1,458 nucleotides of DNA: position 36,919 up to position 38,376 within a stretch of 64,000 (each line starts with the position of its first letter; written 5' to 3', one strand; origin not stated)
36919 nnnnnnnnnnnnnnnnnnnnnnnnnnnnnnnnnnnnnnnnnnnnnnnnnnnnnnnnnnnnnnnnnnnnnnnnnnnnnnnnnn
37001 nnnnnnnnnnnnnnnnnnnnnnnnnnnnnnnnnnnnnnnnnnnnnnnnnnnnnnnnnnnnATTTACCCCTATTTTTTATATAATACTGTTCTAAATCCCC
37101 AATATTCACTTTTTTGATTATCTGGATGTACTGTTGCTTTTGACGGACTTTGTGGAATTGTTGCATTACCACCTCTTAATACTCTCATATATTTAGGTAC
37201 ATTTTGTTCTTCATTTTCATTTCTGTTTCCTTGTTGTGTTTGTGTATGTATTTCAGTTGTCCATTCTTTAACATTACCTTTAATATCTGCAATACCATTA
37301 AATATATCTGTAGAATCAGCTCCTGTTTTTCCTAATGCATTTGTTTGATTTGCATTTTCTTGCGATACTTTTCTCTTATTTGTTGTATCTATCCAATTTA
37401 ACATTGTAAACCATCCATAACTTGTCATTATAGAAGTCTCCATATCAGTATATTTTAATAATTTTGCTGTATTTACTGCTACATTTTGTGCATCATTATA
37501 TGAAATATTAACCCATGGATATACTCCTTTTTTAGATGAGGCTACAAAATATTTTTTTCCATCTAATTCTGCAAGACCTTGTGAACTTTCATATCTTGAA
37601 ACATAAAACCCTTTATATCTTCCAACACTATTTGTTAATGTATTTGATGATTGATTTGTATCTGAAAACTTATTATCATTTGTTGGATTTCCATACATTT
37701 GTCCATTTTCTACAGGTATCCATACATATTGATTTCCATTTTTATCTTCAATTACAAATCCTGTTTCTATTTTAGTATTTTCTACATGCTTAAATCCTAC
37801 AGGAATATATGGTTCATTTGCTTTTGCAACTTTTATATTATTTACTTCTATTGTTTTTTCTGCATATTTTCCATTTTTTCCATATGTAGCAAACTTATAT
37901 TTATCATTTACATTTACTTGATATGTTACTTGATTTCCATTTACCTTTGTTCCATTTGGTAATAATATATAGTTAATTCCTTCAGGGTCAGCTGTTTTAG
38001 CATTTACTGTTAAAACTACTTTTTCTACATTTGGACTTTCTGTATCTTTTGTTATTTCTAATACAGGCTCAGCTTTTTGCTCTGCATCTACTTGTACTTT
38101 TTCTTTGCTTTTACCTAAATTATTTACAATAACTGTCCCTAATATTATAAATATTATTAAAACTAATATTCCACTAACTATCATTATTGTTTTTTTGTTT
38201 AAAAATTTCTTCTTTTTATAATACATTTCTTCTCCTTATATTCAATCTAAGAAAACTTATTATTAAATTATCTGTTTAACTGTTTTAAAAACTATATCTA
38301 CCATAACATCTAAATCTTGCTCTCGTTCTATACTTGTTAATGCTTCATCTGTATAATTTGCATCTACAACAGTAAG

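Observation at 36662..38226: Pilin-like small protein paired with a membrane-anchored FGE-sulfatase-domain protein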

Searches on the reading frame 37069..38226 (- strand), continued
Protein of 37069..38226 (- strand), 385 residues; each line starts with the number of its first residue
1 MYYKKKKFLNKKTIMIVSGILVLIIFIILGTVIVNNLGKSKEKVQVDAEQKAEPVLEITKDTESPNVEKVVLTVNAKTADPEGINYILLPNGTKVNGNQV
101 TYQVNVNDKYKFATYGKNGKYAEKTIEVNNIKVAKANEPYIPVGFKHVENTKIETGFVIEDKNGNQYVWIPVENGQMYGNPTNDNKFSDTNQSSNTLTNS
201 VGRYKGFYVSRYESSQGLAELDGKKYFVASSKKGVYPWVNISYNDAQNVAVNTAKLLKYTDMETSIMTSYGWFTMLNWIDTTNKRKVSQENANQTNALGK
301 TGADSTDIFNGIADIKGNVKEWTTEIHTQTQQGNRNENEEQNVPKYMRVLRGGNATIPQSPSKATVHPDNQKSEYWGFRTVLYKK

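Call 44: search_protein_families(library=pfam, proteins=[L054:7037-7471:+, L054:7523-7909:+, L054:7893-8900:+, L054:3564-4523:+, L054:4650-5204:+, L093:7802-8635:+, L093:8641-9108:+, L093:9050-10273:+, L093:7503-7784:+, L093:5137-5469:+], max_evalue=0.001)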
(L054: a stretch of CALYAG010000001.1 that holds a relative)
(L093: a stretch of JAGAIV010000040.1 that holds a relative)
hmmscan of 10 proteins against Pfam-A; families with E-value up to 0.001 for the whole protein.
L054:7037-7471:+ (144 aa): 1 family
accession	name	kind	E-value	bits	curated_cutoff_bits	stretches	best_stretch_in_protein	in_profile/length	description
PF01624.25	MutS_I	-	6e-05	23.7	20.6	1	10-75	10-79/113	MutS domain I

L054:7523-7909:+ (128 aa): 1 family
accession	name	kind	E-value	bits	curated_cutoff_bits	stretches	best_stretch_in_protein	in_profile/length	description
PF22296.2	bAvd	-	2.2e-17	63.9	40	1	15-123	2-106/107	bAvd-like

L054:7893-8900:+ (335 aa): 1 family
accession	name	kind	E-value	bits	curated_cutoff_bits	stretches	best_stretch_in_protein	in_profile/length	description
PF00078.32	RVT_1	-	1.1e-17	64.8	29.6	1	75-273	11-205/205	Reverse transcriptase (RNA-dependent DNA polymerase)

L054:3564-4523:+ (319 aa): 1 family
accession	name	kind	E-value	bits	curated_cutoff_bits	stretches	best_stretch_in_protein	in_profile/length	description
PF13354.11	Beta-lactamase2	-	6.2e-34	117.7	22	1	97-294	1-214/214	Beta-lactamase enzyme family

L054:4650-5204:+ (184 aa): 1 family
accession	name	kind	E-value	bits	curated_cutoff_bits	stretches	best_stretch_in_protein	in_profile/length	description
PF01966.28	HD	-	0.00018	22.2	22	1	47-152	2-92/116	HD domain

L093:7802-8635:+ (277 aa): 3 families
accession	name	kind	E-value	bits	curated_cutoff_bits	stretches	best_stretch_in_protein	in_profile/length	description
PF01728.25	FtsJ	-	1.5e-45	155.8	24.1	1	66-247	1-180/181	FtsJ-like methyltransferase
PF01479.30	S4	-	5.6e-09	36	22.8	1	11-53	2-44/48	S4 domain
PF08241.18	Methyltransf_11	-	4e-05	24.6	21.2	1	92-180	2-93/95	Methyltransferase domain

L093:8641-9108:+ (155 aa): 3 families
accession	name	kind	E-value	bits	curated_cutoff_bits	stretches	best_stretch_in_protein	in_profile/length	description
PF13476.12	AAA_23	-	3.7e-11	44.5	27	1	5-74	2-71/201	AAA domain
PF02463.25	SMC_N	-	5.2e-08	33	40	1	2-113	2-129/220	RecF/RecN/SMC N terminal domain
PF13175.12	AAA_15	-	8.5e-05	22.8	32.1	1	1-61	1-55/374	AAA ATPase domain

L093:9050-10273:+ (407 aa): 2 families
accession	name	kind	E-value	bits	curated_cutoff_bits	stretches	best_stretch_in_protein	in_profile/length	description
PF08702.15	Fib_alpha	-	0.00022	21.9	29.9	1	108-210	26-126/143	Fibrinogen alpha/beta chain family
PF02463.25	SMC_N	-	0.00084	19.3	40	0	171-360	135-213/220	RecF/RecN/SMC N terminal domain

L093:7503-7784:+ (93 aa): 1 family
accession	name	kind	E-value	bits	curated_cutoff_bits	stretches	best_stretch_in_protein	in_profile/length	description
PF00436.31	SSB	-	5.7e-05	23.5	26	1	1-73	1-82/104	Single-strand binding protein family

L093:5137-5469:+ (110 aa): 0 families

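Call 62: search_protein_families(library=phrogs, proteins=[window:37069-38226:-], max_evalue=0.001)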
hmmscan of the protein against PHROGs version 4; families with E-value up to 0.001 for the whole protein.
window:37069-38226:- (385 aa): 0 families

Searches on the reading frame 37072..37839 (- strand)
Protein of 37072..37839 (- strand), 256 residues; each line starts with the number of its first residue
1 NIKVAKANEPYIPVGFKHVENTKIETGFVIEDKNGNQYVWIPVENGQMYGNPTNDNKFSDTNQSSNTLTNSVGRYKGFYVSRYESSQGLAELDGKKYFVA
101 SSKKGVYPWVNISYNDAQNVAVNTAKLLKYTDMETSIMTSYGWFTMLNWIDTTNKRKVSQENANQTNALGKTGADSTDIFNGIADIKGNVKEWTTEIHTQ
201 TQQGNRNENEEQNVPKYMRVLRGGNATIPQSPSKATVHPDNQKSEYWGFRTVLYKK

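Call 57: search_solved_structures(query=window:37072-37839:-, max_evalue=10, show_alignments=5)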
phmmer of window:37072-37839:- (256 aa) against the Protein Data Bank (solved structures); distinct sequences matched with E-value up to 10: 4.
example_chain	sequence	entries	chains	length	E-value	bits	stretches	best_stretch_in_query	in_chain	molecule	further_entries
3d3y_A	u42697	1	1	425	0.18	14.4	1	78-120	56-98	Uncharacterized protein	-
7ml6_A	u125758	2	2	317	0.45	13.1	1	176-225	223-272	CalU17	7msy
6vqp_A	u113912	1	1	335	0.53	12.9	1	176-225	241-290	CalU17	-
1vhs_A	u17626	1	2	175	1.1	11.8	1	22-57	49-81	similar to phosphinothricin acetyltransferase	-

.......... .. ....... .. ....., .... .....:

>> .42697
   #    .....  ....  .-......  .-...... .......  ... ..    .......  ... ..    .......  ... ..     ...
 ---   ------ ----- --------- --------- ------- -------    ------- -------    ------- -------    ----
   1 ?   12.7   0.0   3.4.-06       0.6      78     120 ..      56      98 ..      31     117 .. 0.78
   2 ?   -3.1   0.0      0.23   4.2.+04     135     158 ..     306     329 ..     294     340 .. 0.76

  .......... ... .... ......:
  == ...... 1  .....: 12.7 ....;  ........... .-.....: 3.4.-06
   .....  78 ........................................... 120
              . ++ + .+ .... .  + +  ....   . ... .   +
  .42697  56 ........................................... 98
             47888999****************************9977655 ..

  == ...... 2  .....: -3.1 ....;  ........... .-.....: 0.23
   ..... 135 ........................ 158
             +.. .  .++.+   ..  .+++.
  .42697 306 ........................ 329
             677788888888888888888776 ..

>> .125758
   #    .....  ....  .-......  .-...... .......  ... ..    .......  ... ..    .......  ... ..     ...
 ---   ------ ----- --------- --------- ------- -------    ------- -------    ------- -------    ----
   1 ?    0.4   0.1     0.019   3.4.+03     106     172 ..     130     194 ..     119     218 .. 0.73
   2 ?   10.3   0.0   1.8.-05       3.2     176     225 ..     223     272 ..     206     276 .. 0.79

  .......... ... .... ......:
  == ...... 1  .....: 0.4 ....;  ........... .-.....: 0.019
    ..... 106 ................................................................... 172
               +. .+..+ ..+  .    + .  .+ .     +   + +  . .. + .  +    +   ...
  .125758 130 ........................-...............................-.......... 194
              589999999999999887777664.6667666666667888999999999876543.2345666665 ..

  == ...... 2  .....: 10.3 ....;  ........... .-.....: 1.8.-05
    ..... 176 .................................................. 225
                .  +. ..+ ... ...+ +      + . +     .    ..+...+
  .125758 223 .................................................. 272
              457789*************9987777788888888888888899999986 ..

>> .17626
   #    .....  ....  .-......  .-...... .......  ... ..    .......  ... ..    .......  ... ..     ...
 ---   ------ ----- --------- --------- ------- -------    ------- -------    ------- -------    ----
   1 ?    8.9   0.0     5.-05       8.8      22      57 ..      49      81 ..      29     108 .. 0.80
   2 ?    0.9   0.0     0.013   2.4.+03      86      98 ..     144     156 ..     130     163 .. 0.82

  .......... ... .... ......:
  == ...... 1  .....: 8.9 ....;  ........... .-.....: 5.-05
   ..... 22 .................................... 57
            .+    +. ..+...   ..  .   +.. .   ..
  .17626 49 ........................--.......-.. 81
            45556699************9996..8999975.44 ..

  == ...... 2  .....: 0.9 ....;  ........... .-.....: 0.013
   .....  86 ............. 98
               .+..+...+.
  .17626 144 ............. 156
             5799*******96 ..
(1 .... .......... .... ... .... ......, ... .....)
